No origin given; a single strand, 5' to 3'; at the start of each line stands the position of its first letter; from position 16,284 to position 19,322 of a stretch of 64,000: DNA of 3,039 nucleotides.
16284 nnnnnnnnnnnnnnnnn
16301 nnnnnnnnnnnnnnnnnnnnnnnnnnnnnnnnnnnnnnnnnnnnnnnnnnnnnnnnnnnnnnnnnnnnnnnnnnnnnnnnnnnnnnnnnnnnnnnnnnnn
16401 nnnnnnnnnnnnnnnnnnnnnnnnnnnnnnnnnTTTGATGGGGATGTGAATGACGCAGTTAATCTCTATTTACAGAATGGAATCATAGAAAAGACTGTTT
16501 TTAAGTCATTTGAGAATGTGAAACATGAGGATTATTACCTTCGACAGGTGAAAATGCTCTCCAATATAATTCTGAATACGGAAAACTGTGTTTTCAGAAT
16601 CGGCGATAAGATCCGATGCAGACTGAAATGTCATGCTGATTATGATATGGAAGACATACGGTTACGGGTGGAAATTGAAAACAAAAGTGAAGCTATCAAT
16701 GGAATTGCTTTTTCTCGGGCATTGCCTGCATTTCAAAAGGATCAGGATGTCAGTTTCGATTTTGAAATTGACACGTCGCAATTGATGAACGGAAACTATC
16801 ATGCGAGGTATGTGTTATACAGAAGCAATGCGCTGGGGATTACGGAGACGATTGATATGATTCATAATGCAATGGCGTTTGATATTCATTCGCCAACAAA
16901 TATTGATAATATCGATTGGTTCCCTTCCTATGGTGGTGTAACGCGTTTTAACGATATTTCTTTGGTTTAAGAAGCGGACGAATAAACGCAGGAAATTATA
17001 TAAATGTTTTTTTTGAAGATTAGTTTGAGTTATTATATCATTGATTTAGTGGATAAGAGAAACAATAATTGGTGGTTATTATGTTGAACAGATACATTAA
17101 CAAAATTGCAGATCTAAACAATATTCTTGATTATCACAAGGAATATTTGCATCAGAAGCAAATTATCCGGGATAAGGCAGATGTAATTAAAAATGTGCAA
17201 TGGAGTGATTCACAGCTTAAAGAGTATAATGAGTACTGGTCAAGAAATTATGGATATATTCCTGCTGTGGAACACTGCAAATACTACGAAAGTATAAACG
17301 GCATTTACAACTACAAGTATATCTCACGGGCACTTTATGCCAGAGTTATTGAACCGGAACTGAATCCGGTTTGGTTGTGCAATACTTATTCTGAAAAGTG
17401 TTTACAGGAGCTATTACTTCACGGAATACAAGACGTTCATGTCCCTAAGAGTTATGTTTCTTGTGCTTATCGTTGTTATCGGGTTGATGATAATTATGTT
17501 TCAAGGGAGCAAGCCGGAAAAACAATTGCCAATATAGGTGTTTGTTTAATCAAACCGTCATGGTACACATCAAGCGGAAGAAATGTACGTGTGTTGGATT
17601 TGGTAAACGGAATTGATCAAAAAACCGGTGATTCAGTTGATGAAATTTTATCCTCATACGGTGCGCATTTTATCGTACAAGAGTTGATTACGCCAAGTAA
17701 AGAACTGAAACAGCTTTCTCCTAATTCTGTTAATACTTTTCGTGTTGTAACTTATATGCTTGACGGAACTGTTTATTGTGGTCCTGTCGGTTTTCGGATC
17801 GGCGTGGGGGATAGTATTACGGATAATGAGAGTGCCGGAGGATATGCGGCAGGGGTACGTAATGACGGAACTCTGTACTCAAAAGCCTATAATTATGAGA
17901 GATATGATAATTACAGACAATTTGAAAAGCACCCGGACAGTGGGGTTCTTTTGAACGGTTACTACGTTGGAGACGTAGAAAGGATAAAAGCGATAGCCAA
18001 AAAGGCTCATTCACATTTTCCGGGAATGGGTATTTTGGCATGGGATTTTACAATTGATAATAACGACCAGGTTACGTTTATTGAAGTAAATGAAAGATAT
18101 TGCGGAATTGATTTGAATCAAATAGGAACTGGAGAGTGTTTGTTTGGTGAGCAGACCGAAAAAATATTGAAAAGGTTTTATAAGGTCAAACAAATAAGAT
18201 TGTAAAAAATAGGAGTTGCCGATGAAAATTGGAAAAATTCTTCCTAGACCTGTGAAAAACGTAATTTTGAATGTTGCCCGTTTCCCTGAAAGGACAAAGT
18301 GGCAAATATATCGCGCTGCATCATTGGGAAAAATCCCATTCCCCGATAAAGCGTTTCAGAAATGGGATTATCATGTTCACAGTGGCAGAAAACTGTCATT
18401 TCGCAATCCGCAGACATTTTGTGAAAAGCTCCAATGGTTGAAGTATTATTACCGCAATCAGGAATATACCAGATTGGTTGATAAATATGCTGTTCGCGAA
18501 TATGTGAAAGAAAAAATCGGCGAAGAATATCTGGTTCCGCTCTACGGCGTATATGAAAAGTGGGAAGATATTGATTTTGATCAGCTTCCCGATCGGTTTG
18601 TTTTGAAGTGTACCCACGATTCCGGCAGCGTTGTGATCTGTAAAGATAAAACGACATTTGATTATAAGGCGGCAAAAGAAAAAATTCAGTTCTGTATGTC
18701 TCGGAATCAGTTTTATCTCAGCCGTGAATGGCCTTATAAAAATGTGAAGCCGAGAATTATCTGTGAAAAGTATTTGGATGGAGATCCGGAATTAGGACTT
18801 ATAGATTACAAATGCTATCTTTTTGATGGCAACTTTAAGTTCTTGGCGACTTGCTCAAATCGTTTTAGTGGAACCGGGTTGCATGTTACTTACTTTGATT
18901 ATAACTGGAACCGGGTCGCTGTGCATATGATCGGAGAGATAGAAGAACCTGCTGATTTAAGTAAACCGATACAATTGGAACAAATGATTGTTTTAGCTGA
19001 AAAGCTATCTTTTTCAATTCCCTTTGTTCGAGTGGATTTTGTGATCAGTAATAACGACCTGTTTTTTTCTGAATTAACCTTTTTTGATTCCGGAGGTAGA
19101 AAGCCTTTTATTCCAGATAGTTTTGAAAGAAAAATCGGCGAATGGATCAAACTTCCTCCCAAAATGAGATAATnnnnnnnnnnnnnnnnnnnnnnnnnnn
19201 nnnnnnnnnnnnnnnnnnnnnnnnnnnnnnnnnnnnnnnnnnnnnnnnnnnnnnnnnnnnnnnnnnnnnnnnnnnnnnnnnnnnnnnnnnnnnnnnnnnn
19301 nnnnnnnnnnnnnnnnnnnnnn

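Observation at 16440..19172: Compositional break inside the Wzt/TagH-like gene: low-GC module covering the ATPase C-terminal domain plus two ATP-grasp genes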

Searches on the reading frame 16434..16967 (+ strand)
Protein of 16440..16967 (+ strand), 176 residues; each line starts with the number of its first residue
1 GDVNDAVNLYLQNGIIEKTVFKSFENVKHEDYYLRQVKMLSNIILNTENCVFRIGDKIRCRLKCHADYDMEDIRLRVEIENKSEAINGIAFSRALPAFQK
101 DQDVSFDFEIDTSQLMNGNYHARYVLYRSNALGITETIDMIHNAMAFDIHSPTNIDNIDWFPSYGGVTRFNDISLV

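Call 22: search_solved_structures(query=window:16440-16967:+, max_evalue=10, show_alignments=1)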
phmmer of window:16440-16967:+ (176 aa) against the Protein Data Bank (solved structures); distinct sequences matched with E-value up to 10: 5.
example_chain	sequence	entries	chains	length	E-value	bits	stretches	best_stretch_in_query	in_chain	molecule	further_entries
30ga_I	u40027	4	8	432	0.34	14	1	48-138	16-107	TniQ.1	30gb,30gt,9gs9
3zyl_A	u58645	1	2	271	0.7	13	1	87-134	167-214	PHOSPHATIDYLINOSITOL-BINDING CLATHRIN ASSEMBLY PROTEIN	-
1hf8_A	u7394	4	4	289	0.79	12.8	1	87-134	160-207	CLATHRIN ASSEMBLY PROTEIN SHORT FORM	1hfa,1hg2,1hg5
3zyk_A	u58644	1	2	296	0.82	12.8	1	87-134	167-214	PHOSPHATIDYLINOSITOL-BINDING CLATHRIN ASSEMBLY PROTEIN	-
9evs_P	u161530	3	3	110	0.98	12.5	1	15-93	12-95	uS17m | Small ribosomal subunit protein uS17c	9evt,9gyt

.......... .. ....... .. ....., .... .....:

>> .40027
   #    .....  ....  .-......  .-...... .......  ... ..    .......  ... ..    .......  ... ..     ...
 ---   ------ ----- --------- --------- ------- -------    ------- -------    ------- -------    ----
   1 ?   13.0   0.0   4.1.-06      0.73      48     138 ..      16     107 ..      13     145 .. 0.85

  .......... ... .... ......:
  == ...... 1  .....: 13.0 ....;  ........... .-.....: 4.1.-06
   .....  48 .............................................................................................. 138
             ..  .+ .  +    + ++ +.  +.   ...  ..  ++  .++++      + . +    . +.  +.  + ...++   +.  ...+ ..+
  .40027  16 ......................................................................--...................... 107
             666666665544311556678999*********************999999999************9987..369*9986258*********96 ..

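Call 35: predict_structure(alignment_id=A1)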
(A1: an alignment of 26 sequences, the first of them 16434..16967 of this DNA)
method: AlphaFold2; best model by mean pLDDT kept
length: 178 residues; sequences in the alignment: 26
mean_pLDDT: 83.6   pTM: 0.80
mean pLDDT of the five models: 83.6, 83.3, 82.5, 82.5, 82.4
residues with pLDDT >= 90: 102; 70-90: 41; 50-70: 21; < 50: 14
segments of 3 or more residues with pLDDT < 50: 1-4, 7-16
pLDDT, mean of each block of 10 residues (from residue 1): 46 53 83 69 95 93 95 94 83 95 96 90 93 88 92 82 65 92
secondary structure, 60 per line:
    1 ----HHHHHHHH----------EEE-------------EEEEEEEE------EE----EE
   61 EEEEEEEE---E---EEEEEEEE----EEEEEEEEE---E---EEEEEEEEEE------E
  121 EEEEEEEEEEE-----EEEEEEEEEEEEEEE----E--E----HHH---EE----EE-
elements in order: H5-12 E23-25 E39-46 E59-68 E76-83 E88-96 E104-113 E120-131 E137-151

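Call 38: fold_search(model_id=the predicted structure, library=pdb)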
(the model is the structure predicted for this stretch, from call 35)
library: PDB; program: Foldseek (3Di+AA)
matches with E <= 10: 1753; with E <= 0.001: 32
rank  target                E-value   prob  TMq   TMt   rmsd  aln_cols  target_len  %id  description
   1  8dl0_C                1.6e-06  1.00  0.51  0.26  11.5       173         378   14  CryoEM structure of the nucleotide-free and open channel A.aeolicus WzmWzt transporter (released 2022-09-21)
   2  2r5o_A                2.2e-06  1.00  0.58  0.62   6.1       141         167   13  Crystal structure of the C-terminal domain of wzt (released 2007-12-25)
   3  6o14_A                2.2e-06  1.00  0.50  0.59   9.9       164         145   15  Crystal structure of the Aquifex aeolicus Wzt Carbohydrate Binding Domain (released 2020-01-15)
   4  6o14_B                2.3e-06  1.00  0.52  0.63   8.1       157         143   14  Crystal structure of the Aquifex aeolicus Wzt Carbohydrate Binding Domain (released 2020-01-15)
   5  8dky_A                3.2e-06  1.00  0.53  0.65   6.7       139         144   15  Crystal structure of the Aquifex aeolicus Wzt Carbohydrate Binding Domain bound to 3-O-methyl-D-mannose (released 2022-09-21)
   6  5hno_C                5.7e-06  1.00  0.53  0.56  13.7       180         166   14  The structure of the kdo-capped saccharide binding subunit of the O-12 specific ABC transporter, Wzt (released 2016-03-09)
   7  8dku_A                6.6e-06  1.00  0.52  0.26  11.2       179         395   14  CryoEM structure of the A. aeolicus WzmWzt transporter bound to the native O antigen (released 2022-09-21)
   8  5hnp_B                7.0e-06  1.00  0.54  0.58  13.0       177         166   14  The structure of the kdo-capped saccharide binding subunit of the O-12 specific ABC transporter, Wzt (released 2016-03-09)
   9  8dl0_A                9.1e-06  1.00  0.52  0.26   6.9       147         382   14  CryoEM structure of the nucleotide-free and open channel A.aeolicus WzmWzt transporter (released 2022-09-21)
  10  5hno_B                1.5e-05  1.00  0.52  0.55  13.2       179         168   13  The structure of the kdo-capped saccharide binding subunit of the O-12 specific ABC transporter, Wzt (released 2016-03-09)
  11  7k2t_C                1.6e-05  1.00  0.47  0.24  11.7       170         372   14  Mg2+/ATP-bound structure of the full-length WzmWzt O antigen ABC transporter in lipid nanodiscs (released 2021-01-13)
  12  7k2t_A                1.7e-05  1.00  0.50  0.26   8.5       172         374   14  Mg2+/ATP-bound structure of the full-length WzmWzt O antigen ABC transporter in lipid nanodiscs (released 2021-01-13)
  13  2r5o_B                2.4e-05  1.00  0.54  0.58   6.6       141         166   13  Crystal structure of the C-terminal domain of wzt (released 2007-12-25)
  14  8dne_A                3.4e-05  1.00  0.49  0.26   8.9       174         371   14  CryoEM structure of the A.aeolicus WzmWzt transporter bound to ATP (released 2022-09-21)
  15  8dne_C                4.5e-05  1.00  0.46  0.24  11.8       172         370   14  CryoEM structure of the A.aeolicus WzmWzt transporter bound to ATP (released 2022-09-21)
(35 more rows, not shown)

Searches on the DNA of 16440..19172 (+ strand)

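Call 54: search_dna_similar(query=window:16440-19172:+, collection=plasmids, mode=distant, max_rows=8)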
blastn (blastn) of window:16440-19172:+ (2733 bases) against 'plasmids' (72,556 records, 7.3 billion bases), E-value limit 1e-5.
Records with a match: 13; places in all: 17; records where one place covers at least 80% of the query: 0.
Best place of each record, by identity: 60-80% 13.
By first word of the organism name: Brachyspira 8; Duffyella 3; Lactococcus 1; Rahnella 1.
By predicted mobility (MOB-suite, as given by PLSDB): non-mobilizable 13.
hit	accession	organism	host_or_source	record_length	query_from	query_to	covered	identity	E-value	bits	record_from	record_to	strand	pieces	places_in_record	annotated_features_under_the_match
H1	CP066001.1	Lactococcus garvieae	-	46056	1966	2322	13%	66.8%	1e-17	100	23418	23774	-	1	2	glycosyl transferase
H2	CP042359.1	Rahnella aquatilis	hyacinth,plant,hyacinth bulb, basal ...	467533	2041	2341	11%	68.6%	9e-19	104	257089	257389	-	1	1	glycosyltransferase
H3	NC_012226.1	Brachyspira hyodysenteriae WA1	-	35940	1966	2168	7%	68.1%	7e-8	69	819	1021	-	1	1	none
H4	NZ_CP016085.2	Brachyspira hyodysenteriae ATCC 27164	Sus scrofa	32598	1966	2168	7%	68.1%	7e-8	69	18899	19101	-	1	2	ATP-grasp fold amidoligase family protein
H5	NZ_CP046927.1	Brachyspira hyodysenteriae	Sus scrofa domesticus,Fecal swab,feces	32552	1966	2168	7%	68.1%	7e-8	69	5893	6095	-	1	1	ATP-grasp fold amidoligase family protein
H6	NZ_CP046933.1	Brachyspira hyodysenteriae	Sus scrofa domesticus,Fecal swab,feces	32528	1966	2168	7%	68.1%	7e-8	69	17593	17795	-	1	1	ATP-grasp fold amidoligase family protein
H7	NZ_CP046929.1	Brachyspira hyodysenteriae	Sus scrofa domesticus,Fecal swab,feces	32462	1966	2168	7%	68.1%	7e-8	69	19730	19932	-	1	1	ATP-grasp fold amidoligase family protein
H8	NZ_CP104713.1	Brachyspira hyodysenteriae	pig,faecal swab,feces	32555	1966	2168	7%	68.1%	7e-8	69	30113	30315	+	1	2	ATP-grasp fold amidoligase family protein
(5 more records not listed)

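Call 55: search_dna_similar(query=window:16440-19172:+, collection=phages, mode=distant, max_rows=8)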
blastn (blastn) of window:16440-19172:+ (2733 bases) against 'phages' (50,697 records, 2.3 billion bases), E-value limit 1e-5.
No match.
